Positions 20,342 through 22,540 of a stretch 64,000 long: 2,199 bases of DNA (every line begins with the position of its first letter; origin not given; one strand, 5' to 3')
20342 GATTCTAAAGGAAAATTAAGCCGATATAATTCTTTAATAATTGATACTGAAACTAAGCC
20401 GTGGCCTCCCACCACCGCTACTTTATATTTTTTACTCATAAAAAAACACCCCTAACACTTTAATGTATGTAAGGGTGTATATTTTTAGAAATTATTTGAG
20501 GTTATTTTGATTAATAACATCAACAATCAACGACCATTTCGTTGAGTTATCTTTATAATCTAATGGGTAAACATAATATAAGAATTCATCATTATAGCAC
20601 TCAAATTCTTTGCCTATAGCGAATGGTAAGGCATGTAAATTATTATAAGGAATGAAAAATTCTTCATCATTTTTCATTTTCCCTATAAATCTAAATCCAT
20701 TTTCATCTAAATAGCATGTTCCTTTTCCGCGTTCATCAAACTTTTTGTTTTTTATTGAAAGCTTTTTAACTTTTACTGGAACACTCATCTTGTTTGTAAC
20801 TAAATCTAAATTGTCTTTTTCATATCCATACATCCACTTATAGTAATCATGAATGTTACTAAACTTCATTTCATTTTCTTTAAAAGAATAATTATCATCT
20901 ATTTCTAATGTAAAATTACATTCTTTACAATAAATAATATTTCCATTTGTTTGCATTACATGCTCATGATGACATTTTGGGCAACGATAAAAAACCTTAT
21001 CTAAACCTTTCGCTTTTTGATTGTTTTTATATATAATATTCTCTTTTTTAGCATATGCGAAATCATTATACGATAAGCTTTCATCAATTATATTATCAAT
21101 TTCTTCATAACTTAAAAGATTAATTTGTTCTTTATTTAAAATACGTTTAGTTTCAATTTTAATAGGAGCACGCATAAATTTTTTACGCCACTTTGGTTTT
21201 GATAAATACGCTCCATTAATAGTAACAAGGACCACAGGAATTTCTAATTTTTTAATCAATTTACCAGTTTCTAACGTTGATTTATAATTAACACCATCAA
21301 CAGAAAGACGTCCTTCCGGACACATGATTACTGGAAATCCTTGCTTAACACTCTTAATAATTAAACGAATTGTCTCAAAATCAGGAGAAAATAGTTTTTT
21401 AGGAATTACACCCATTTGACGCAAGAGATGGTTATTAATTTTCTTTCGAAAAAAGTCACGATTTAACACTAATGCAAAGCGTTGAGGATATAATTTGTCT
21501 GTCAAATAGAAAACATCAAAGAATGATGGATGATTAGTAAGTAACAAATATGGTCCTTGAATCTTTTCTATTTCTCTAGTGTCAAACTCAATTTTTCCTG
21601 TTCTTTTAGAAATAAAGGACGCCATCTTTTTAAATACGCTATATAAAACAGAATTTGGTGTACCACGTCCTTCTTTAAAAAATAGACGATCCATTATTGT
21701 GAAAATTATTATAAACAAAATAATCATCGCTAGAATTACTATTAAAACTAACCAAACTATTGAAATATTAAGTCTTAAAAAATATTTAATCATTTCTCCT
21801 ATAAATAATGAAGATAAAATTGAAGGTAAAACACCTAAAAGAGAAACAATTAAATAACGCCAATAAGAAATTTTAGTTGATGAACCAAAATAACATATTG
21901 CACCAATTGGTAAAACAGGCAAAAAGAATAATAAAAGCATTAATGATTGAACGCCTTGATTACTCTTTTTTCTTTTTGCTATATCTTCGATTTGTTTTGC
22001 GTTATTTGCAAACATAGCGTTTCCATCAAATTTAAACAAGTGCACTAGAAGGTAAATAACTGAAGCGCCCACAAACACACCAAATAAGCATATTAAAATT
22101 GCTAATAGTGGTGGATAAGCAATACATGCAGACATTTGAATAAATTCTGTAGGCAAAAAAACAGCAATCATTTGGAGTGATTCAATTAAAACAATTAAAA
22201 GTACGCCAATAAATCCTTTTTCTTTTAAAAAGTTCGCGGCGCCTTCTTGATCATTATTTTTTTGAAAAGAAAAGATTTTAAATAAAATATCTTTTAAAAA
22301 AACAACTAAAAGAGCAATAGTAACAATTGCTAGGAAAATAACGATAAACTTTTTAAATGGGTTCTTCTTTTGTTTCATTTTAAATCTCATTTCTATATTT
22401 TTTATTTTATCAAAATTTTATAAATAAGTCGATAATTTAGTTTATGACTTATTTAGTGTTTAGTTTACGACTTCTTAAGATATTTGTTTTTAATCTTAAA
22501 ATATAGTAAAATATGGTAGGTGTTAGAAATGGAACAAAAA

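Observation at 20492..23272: Putative N-acyl amino-acid lipid (OlsB/OlsA- or GlsB/GlsA-like) locus: GNAT N-acyltransferase divergent from a PlsC-family O-acyltransferase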

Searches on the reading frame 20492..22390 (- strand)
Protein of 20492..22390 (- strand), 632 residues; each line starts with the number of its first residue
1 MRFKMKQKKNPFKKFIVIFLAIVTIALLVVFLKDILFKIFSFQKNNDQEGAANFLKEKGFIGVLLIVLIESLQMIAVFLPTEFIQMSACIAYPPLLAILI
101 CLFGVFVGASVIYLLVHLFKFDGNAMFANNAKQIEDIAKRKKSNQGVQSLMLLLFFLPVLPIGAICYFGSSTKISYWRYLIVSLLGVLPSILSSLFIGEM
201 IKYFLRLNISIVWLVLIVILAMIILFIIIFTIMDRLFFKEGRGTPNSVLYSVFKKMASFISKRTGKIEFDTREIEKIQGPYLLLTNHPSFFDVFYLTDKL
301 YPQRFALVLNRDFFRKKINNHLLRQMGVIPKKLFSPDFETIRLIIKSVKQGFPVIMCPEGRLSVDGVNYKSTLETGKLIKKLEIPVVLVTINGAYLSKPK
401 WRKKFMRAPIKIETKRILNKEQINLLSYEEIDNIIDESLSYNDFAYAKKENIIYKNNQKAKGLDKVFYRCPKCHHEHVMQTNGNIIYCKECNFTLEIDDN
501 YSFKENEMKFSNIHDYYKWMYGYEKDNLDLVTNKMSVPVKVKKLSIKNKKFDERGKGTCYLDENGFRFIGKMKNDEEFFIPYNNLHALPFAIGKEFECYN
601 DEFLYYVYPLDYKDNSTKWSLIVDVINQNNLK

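Call 3: search_protein_families(library=pfam, proteins=[window:20492-22390:-], max_evalue=0.01)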
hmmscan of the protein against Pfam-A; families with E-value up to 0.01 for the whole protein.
window:20492-22390:- (632 aa): 4 families
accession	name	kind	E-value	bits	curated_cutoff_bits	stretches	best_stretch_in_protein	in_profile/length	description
PF09335.16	VTT_dom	-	1.8e-14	54.7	33.9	1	79-199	1-122/123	VTT domain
PF01553.26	Acyltransferase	-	3.5e-07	30.5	23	1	274-390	7-130/132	Acyltransferase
PF08792.16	A2L_zn_ribbon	-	0.00082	19.4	22.9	1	470-494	6-30/33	A2L zinc ribbon domain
PF14768.12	RPA_interact_C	-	0.0059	17.6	25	0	470-505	2-35/80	Replication protein A interacting C-terminal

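Call 4: search_protein_families(library=ncbifam, proteins=[window:20492-22390:-], max_evalue=0.01)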
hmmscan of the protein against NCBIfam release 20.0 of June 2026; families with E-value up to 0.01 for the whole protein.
window:20492-22390:- (632 aa): 8 families
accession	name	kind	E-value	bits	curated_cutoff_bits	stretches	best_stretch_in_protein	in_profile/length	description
NF005291.0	PRK06814.1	equivalog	1.5e-09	36.4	1349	1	200-397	389-569/1140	acyl-[ACP]--phospholipid O-acyltransferase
NF005959.0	PRK08043.1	equivalog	3.4e-05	22.3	886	1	267-403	18-149/719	bifunctional acyl-ACP--phospholipid O-acyltransferase/long-chain-fatty-acid--ACP ligase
NF058536.1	LPAAT_acyl_YihG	equivalog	9.6e-05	21.8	260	1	207-299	14-102/290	1-acylglycerol-3-phosphate O-acyltransferase, YihG family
TIGR00530.1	AGP_acyltrn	subfamily_domain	0.0001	22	102.95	1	273-369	10-107/130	1-acylglycerol-3-phosphate O-acyltransferase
NF010621.0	PRK14014.1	domain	0.00049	19.3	186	1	204-299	16-107/301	acetyltransferase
NF003058.0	PRK03976.1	equivalog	0.004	17.1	87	0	466-494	35-63/91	50S ribosomal protein L37ae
NF011482.0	PRK14892.1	equivalog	0.0052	16.7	109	0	458-509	13-66/101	putative transcription elongation factor Elf1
NF041259.1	mono_DmmA_fam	domain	0.0053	17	60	1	467-503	51-88/101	dimethylamine monooxygenase subunit DmmA family protein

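Call 7: search_solved_structures(query=window:20492-22390:-, max_evalue=1, show_alignments=2)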
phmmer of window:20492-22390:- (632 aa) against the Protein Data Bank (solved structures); distinct sequences matched with E-value up to 1: 3.
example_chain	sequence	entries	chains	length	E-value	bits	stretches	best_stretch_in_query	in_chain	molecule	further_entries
5kym_A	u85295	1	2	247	0.009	18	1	273-413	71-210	1-acyl-sn-glycerol-3-phosphate acyltransferase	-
6pem_5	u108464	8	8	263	0.31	12.9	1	86-179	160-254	Surface presentation of antigens protein SpaR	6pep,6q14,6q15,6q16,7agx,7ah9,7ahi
9mu7_L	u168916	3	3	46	0.39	12.6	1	467-495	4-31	DNA-directed RNA polymerase II subunit RPB12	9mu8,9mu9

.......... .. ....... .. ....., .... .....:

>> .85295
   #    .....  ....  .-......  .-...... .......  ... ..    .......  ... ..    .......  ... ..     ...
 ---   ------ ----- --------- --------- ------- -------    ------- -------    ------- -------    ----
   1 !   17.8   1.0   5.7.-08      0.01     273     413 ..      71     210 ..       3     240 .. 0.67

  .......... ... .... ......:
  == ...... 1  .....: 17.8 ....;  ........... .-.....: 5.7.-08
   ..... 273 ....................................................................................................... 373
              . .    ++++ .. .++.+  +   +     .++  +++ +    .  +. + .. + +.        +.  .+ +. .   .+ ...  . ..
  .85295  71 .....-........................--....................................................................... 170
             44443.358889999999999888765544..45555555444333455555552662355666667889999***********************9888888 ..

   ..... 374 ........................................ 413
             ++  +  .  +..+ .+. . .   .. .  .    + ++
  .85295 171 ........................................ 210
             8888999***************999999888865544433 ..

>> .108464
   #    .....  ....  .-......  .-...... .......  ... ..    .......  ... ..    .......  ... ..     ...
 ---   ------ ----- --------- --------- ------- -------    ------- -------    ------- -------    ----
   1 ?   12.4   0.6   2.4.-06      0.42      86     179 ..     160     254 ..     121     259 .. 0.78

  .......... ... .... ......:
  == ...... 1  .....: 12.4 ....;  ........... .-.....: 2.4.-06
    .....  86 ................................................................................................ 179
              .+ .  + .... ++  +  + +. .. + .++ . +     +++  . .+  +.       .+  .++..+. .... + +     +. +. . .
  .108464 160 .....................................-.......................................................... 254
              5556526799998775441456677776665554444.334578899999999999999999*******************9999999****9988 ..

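Call 8: find_homologous_proteins(query=window:20492-22390:-)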
Query window:20492-22390:- (632 aa): 77 proteins with E <= 0.001 among 8000 candidates.
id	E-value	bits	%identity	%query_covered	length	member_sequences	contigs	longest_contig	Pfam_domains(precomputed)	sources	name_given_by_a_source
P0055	0.0e+0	1394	99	99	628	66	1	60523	PF09335.17,PF01553.27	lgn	-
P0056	0.0e+0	1263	88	98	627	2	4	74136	PF09335.17,PF01553.27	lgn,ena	-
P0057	9.2e-203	693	50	93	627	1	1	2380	PF09335.17,PF01553.27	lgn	-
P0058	2.1e-201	689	51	93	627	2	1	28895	PF09335.17,PF01553.27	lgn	-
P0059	8.0e-195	667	48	97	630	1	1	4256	PF09335.17,PF01553.27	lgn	-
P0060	3.9e-192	658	47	99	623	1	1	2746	PF09335.17,PF01553.27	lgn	-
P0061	1.5e-188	647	47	98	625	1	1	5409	PF09335.17,PF01553.27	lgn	-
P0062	1.7e-188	646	46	98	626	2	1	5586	PF09335.17,PF01553.27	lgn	-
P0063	7.9e-188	644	48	98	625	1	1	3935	PF09335.17,PF01553.27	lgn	-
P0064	1.3e-187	643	46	98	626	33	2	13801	PF09335.17,PF01553.27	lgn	-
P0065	2.4e-187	643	47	98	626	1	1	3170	PF09335.17,PF01553.27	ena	-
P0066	8.7e-184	631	46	98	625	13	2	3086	PF09335.17,PF01553.27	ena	-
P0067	1.7e-183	630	45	98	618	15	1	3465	PF09335.17,PF01553.27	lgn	-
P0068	2.2e-183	630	46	97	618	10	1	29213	PF09335.17,PF01553.27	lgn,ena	-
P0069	8.2e-183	628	45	95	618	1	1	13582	PF09335.17,PF01553.27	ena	-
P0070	3.5e-182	625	46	97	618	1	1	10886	PF09335.17,PF01553.27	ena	-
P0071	5.2e-182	625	45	97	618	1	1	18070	PF09335.17,PF01553.27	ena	-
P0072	6.5e-182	625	45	96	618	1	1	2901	PF09335.17,PF01553.27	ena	-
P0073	7.6e-182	624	46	97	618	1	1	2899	PF09335.17,PF01553.27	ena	-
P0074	1.2e-181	624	46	97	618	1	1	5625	PF09335.17,PF01553.27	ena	-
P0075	2.0e-181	623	45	96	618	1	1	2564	PF09335.17,PF01553.27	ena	-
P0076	2.4e-181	623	46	95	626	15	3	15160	PF09335.17,PF01553.27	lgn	-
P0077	2.7e-181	623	45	95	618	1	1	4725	PF09335.17,PF01553.27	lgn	-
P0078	1.5e-179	617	46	98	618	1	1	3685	PF09335.17,PF01553.27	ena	-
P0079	1.9e-179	616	45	97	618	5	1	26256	PF09335.17,PF01553.27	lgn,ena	-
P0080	2.7e-179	616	46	98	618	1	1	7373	PF09335.17,PF01553.27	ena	-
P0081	2.7e-179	616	45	96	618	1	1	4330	PF09335.17,PF01553.27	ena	-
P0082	1.1e-178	614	46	94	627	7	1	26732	PF09335.17,PF01553.27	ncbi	-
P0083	9.3e-178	611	44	99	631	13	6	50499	PF09335.17,PF01553.27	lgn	-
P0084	2.7e-177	609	45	97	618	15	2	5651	PF09335.17,PF01553.27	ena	-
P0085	7.0e-176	605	44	98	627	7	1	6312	PF09335.17,PF01553.27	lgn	-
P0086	1.0e-175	604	45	96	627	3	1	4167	PF09335.17,PF01553.27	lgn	-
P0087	6.0e-175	602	44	98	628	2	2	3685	PF09335.17,PF01553.27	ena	-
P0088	9.7e-175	601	45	98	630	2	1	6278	PF09335.17,PF01553.27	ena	-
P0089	1.2e-173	597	46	95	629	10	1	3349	PF09335.17,PF01553.27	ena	-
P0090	3.7e-173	596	44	98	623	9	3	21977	PF09335.17,PF01553.27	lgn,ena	-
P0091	4.8e-173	595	45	98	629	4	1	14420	PF09335.17,PF01553.27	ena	-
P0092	1.7e-171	590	45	94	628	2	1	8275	PF09335.17,PF01553.27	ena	-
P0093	3.5e-171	589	45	94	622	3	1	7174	PF09335.17,PF01553.27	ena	-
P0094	7.4e-171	588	44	95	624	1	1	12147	PF07332.17,PF09335.17,PF01553.27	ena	-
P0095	1.2e-170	587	44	99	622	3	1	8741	PF09335.17,PF01553.27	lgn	-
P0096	5.0e-169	582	44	99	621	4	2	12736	PF09335.17,PF01553.27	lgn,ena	-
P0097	2.0e-168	580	45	94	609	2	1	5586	PF09335.17,PF01553.27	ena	-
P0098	8.8e-167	575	43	98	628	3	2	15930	PF09335.17,PF01553.27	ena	-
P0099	1.3e-166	574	44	94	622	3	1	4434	PF09335.17,PF01553.27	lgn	-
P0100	2.7e-166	573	43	98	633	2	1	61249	PF09335.17,PF01553.27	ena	-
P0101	3.6e-166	573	46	94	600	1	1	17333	PF09335.17,PF01553.27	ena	-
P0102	6.2e-166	572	44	92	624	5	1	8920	PF09335.17,PF01553.27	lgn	-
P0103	8.8e-165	568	42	98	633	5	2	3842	PF09335.17,PF01553.27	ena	-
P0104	7.0e-164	565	43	98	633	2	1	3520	PF09335.17,PF01553.27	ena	-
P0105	1.3e-162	561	45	96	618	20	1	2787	PF09335.17,PF01553.27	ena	-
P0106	1.8e-161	557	42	99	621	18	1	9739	PF09335.17,PF01553.27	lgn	-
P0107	9.5e-161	555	41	99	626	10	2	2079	PF09335.17,PF01553.27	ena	-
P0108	2.6e-156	540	43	97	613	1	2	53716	PF09335.17,PF01553.27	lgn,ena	-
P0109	6.4e-156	539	42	95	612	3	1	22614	PF09335.17,PF01553.27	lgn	-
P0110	2.6e-154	533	43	98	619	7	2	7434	PF09335.17,PF01553.27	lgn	-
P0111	2.3e-152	527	41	97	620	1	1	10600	PF09335.17,PF01553.27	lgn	-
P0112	6.1e-149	516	40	97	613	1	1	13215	PF09335.17,PF01553.27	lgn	-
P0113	4.0e-148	513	42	93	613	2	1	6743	PF09335.17,PF01553.27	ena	-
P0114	1.5e-147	511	40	95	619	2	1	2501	PF09335.17,PF01553.27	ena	-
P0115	5.3e-139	483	41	90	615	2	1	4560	PF09335.17,PF01553.27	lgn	-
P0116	8.0e-137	476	38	99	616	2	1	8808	PF09335.17,PF01553.27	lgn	-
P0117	1.9e-136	474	38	97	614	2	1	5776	PF22289.2,PF09335.17,PF01553.27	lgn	-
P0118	4.9e-136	473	40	87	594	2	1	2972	PF09335.17,PF01553.27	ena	-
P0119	3.1e-132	461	38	99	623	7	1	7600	PF09335.17,PF01553.27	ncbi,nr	ncbi:MAG: VTT domain-containing protein [Clostridia bacterium]|nr:VTT domain-containing protein [Clo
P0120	2.1e-128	448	38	96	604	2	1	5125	PF09335.17,PF01553.27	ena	-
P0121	2.9e-128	447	37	98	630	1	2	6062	PF09335.17,PF01553.27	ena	-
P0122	9.1e-128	446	35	99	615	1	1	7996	PF09335.17,PF01553.27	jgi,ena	-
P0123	1.9e-127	445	37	95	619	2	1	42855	PF09335.17,PF01553.27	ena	-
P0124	3.7e-122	427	35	99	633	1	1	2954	PF09335.17,PF01553.27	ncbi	-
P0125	9.4e-122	426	35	96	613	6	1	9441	PF09335.17,PF01553.27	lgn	-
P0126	1.5e-121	425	35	97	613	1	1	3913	PF09335.17,PF01553.27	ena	-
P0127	1.6e-119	419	35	97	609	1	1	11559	PF09335.17,PF01553.27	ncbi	-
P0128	3.3e-117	411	34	99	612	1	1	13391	PF09335.17,PF01553.27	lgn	-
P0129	8.4e-116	406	34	98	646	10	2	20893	PF09335.17,PF01553.27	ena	-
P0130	1.3e-107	379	35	98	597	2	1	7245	PF09335.17,PF01553.27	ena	-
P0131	7.3e-103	364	41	70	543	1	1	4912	PF01553.27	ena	-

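Call 14: find_related_loci(query=A2, collection=metagenome_contigs, flank=6000)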
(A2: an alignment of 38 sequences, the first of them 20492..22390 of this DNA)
Query A2 (632 aa) in metagenome_contigs; peptide patterns used: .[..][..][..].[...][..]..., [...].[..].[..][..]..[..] (x = any residue, [..] = any of these).
600 stretches matched a pattern (row limit reached: there are more); 72 encode a relative of the query (tblastn E <= 1e-3); 72 distinct loci.
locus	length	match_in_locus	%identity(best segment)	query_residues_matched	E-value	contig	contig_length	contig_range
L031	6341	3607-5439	35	5-632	5e-130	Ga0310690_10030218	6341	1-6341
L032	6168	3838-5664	34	9-628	1e-127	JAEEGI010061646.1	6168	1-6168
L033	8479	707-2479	35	27-632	6e-120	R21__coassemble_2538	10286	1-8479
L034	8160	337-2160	36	8-630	5e-120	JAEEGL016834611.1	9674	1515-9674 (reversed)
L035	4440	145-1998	34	4-630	2e-120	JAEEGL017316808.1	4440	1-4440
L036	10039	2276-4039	35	27-629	9e-118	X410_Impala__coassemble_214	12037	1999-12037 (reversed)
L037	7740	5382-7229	34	3-628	5e-113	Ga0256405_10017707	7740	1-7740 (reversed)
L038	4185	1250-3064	33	13-632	9e-113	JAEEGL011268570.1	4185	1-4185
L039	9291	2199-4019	32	6-626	2e-109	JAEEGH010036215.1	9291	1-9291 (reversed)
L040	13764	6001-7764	33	29-630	5e-109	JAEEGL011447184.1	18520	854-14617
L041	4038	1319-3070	34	29-626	2e-108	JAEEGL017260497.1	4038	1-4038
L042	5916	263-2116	32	5-632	2e-106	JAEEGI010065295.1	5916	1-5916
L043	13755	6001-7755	36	31-630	4e-131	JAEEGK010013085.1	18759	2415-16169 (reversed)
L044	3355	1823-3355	36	7-525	1e-101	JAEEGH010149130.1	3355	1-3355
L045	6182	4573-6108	33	14-530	7e-92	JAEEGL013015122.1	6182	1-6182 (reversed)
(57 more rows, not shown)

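Call 50: predict_structure(alignment_id=A2)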
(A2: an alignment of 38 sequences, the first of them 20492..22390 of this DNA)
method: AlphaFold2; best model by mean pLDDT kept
length: 632 residues; sequences in the alignment: 38
mean_pLDDT: 86.6   pTM: 0.67
mean pLDDT of the five models: 86.6, 86.2, 84.1, 83.9, 82.9
residues with pLDDT >= 90: 302; 70-90: 289; 50-70: 31; < 50: 10
segments of 3 or more residues with pLDDT < 50: 1-8
pLDDT, mean of each block of 10 residues (from residue 1): 41 78 86 83 80 80 89 83 87 89 95 86 70 77 68 82 89 89 91 88 84 84 80 64 86 90 89 87 88 91 91 88 92 82 94 87 76 84 94 91 90 94 94 91 90 93 94 95 96 95 95 94 89 88 87 94 92 93 86 90 92 90 83 46
secondary structure, 60 per line:
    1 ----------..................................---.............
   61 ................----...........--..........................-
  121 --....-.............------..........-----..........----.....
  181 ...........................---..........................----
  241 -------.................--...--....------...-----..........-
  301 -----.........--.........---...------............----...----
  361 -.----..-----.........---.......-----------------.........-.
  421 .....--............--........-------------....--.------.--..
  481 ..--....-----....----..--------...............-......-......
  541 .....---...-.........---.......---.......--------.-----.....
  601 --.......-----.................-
elements in order: H11-44 H48-76 H81-91 H94-119 H123-126 H128-140 H147-156 H162-171 H176-207 H211-236 H248-264 E267-269 H272-275 E282-284 H290-299 E306-310 H311-314 H317-325 E329-331 H338-349 E354-356 H374-382 E386-392 E410-418 H420-425 H428-439 H443-449 H463-466 E479-482 E485-488 E494-497 H513-526 H528-533 E535-545 E553-561 E565-571 E575-581 E596-600 E603-609 H615-631
